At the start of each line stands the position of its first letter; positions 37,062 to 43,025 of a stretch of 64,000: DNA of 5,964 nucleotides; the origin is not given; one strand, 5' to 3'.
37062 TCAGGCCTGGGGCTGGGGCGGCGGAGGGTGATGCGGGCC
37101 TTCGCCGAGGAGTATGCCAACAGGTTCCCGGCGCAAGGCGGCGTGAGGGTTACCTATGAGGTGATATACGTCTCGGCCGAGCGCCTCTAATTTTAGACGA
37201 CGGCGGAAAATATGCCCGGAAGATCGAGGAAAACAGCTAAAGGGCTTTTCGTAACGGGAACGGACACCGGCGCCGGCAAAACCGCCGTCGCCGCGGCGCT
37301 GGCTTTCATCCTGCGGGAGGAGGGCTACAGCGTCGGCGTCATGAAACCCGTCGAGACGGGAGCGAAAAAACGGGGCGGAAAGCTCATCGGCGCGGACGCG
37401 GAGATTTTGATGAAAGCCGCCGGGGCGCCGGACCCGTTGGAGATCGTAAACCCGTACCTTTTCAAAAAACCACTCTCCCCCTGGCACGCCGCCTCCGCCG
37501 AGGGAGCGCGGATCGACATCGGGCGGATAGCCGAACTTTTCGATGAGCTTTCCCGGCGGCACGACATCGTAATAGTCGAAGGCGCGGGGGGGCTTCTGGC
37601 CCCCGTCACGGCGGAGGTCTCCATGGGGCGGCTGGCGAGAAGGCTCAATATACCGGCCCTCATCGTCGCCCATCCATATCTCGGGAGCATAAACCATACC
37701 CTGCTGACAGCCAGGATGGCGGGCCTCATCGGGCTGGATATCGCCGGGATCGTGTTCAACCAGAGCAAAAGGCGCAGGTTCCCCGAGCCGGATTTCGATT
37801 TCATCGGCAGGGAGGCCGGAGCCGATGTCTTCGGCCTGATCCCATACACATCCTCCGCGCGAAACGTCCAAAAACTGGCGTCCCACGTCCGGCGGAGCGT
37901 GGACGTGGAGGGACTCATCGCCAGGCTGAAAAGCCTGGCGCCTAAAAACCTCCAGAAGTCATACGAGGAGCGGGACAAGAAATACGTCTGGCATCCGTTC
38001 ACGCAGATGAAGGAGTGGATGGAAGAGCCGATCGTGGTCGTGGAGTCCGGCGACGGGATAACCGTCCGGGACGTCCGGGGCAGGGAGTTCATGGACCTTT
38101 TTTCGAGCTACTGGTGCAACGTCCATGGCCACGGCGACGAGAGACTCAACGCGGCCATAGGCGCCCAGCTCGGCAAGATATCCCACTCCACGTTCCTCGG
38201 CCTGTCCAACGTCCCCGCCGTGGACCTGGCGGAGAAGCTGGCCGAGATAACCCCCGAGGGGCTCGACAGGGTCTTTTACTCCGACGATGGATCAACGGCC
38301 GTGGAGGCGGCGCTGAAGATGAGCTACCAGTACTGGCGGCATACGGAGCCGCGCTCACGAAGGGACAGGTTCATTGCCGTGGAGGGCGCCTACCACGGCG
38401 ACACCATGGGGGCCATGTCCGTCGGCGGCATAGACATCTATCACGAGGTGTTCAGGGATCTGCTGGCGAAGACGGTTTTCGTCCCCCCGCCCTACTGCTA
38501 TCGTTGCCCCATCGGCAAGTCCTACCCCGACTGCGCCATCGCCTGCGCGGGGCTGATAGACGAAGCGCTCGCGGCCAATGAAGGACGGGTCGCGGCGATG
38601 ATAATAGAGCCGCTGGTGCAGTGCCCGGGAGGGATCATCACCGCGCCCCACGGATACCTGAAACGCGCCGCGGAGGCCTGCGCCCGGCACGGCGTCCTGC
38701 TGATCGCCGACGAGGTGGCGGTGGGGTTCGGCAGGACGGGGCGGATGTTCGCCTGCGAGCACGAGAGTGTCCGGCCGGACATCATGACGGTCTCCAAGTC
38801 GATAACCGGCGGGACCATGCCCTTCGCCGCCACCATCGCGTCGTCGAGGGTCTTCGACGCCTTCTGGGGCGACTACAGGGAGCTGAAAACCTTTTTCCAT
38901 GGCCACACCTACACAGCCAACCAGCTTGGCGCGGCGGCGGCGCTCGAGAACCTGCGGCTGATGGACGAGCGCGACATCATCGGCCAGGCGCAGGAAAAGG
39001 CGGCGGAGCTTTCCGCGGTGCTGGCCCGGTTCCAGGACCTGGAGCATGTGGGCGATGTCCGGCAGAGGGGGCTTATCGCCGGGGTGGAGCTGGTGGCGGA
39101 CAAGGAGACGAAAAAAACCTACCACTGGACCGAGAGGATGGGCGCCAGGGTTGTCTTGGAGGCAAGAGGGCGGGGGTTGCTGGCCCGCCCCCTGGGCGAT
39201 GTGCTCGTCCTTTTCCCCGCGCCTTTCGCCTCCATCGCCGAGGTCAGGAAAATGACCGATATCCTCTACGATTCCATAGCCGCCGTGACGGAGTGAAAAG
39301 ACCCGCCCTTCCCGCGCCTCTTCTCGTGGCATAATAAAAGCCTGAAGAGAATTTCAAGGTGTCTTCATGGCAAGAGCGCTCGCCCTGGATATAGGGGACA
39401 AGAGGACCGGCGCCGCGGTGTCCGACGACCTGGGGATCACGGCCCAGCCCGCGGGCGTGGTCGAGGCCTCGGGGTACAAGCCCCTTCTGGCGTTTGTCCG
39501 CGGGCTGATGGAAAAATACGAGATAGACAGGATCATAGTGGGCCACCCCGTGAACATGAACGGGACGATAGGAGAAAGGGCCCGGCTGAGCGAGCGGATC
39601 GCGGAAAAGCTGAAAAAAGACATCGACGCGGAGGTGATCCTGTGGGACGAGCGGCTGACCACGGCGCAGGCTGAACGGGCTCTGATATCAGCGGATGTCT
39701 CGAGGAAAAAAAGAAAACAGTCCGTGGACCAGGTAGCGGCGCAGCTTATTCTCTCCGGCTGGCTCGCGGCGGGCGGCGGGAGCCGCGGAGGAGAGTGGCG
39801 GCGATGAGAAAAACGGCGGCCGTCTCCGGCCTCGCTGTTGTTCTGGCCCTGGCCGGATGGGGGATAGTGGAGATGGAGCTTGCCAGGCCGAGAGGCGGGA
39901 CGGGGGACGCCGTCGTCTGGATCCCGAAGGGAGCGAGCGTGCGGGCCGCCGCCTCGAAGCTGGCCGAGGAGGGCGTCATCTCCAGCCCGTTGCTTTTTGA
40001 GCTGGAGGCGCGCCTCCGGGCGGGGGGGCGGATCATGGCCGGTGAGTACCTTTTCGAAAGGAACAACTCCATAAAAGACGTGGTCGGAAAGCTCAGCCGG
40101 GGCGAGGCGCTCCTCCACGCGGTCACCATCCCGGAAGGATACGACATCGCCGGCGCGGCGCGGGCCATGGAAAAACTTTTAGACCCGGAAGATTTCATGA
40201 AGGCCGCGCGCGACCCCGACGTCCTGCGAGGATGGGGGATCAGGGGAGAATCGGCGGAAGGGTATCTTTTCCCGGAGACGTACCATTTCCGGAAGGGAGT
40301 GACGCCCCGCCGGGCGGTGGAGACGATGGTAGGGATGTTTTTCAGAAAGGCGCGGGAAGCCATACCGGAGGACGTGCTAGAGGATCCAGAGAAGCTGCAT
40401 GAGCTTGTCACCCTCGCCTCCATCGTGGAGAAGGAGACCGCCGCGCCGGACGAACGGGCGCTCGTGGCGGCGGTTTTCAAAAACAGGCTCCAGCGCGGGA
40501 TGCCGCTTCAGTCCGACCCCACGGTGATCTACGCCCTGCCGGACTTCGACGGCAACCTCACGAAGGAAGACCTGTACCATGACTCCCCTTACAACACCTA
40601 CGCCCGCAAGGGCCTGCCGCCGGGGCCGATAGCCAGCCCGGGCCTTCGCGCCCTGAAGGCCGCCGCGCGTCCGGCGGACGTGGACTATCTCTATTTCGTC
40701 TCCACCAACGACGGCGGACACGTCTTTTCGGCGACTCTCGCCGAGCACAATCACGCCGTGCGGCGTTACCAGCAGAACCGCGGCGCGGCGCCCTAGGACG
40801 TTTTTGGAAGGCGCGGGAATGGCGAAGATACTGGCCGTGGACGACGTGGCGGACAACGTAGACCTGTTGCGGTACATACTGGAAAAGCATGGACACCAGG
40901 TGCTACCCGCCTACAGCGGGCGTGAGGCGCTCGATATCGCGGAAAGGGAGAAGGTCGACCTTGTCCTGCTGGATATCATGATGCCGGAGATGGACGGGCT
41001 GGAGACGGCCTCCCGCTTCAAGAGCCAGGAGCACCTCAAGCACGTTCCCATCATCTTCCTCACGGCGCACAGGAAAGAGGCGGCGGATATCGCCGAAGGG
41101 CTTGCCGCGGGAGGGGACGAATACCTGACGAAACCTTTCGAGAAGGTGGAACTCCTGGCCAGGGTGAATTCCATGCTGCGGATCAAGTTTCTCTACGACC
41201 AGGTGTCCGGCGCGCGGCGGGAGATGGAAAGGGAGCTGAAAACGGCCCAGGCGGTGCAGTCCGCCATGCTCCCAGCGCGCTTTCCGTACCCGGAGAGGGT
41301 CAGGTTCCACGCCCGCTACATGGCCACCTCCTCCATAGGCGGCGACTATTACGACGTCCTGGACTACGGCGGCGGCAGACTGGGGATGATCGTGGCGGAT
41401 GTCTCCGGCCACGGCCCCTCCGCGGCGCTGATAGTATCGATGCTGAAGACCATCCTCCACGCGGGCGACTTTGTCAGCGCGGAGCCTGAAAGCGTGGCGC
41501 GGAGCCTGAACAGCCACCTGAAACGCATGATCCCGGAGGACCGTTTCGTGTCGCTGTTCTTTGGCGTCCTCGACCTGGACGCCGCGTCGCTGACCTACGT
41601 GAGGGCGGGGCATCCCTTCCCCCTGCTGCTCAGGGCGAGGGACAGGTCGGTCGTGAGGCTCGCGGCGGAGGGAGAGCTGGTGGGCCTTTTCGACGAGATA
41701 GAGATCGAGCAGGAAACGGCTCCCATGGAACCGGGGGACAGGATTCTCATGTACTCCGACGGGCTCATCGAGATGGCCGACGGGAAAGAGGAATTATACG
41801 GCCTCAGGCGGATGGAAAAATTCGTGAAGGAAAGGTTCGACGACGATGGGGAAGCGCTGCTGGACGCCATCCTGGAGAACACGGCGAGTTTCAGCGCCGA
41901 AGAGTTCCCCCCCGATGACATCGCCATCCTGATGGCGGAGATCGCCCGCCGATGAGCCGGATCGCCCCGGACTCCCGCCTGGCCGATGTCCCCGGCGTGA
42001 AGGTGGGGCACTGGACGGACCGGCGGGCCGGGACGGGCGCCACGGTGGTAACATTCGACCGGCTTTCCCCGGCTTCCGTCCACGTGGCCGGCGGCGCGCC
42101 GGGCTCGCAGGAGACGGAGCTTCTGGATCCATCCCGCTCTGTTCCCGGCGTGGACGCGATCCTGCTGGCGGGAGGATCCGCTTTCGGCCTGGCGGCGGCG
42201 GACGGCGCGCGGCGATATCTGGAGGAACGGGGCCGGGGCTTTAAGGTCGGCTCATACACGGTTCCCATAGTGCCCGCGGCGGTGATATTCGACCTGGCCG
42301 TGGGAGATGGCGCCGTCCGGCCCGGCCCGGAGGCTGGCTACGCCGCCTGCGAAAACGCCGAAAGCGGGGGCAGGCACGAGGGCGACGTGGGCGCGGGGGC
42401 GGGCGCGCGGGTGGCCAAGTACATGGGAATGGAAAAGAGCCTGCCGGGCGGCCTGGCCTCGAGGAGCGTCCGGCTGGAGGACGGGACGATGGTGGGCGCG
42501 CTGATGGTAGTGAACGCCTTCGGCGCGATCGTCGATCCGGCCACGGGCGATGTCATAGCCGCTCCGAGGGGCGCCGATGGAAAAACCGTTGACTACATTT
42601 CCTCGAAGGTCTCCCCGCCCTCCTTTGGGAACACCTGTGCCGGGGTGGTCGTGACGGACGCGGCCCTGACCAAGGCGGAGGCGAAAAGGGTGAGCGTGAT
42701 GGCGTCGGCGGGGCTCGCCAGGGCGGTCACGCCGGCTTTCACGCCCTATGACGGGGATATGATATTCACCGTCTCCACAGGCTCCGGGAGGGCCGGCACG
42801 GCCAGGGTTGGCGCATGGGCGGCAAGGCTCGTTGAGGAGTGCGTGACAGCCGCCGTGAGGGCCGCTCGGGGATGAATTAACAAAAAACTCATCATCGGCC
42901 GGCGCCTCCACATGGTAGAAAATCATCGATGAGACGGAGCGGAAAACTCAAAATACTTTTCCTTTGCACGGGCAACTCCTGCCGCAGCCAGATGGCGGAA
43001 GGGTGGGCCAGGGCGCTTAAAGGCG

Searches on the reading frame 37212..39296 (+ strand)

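Call 52: search_protein_families(library=pfam, proteins=[window:37212-39296:+], max_evalue=0.00001)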
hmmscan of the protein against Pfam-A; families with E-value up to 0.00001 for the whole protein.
window:37212-39296:+ (694 aa): 4 families
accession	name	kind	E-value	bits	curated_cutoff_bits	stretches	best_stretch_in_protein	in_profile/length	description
PF00202.27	Aminotran_3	-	3.1e-95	319.7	30.5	1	270-687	6-401/403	Aminotransferase class-III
PF13500.12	AAA_26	-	2.3e-43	148.8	27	1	10-215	1-193/198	AAA domain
PF01656.29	CbiA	-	3.6e-09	37.1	25.4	1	13-216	2-115/125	CobQ/CobB/MinD/ParA nucleotide binding domain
PF07755.17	DUF1611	-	1.6e-07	31.4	25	0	6-72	8-74/201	Domain of unknown function (DUF1611_C) P-loop domain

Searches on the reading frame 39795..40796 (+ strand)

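Call 53: search_protein_families(library=pfam, proteins=[window:39795-40796:+], max_evalue=0.00001)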
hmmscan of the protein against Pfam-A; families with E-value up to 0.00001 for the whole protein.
window:39795-40796:+ (333 aa): 1 family
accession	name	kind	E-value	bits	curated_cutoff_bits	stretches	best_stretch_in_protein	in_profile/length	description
PF02618.21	YceG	-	2.5e-85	286.7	32.4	1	41-324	1-275/275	YceG-like family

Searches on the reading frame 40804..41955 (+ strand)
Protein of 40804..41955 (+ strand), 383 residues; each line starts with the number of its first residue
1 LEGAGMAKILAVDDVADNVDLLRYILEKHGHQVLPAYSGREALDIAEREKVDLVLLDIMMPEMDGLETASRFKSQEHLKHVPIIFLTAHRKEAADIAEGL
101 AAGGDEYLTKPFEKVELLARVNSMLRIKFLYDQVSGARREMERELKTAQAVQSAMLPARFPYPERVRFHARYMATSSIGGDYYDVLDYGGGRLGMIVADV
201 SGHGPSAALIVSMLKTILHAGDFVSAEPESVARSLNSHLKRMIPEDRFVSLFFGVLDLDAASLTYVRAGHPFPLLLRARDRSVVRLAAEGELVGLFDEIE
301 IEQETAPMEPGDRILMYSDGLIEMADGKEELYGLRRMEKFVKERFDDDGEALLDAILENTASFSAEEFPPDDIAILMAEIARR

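Call 53: search_protein_families(library=pfam, proteins=[window:40804-41955:+], max_evalue=0.00001)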
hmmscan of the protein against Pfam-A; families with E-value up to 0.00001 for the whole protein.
window:40804-41955:+ (383 aa): 2 families
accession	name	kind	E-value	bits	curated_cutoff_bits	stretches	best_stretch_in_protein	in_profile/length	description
PF07228.17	SpoIIE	-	1.2e-47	162.8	25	1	190-380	2-191/192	Stage II sporulation protein E (SpoIIE)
PF00072.30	Response_reg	-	2.6e-28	98.9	30.2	1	9-121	1-110/111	Response regulator receiver domain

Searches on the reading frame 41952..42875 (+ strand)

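Call 53: search_protein_families(library=pfam, proteins=[window:41952-42875:+], max_evalue=0.00001)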
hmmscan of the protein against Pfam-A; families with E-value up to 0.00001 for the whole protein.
window:41952-42875:+ (307 aa): 1 family
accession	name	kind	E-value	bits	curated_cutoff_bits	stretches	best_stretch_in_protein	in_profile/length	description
PF03576.19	Peptidase_S58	-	2.7e-38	132.7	23.9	1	10-305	3-296/307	Peptidase family S58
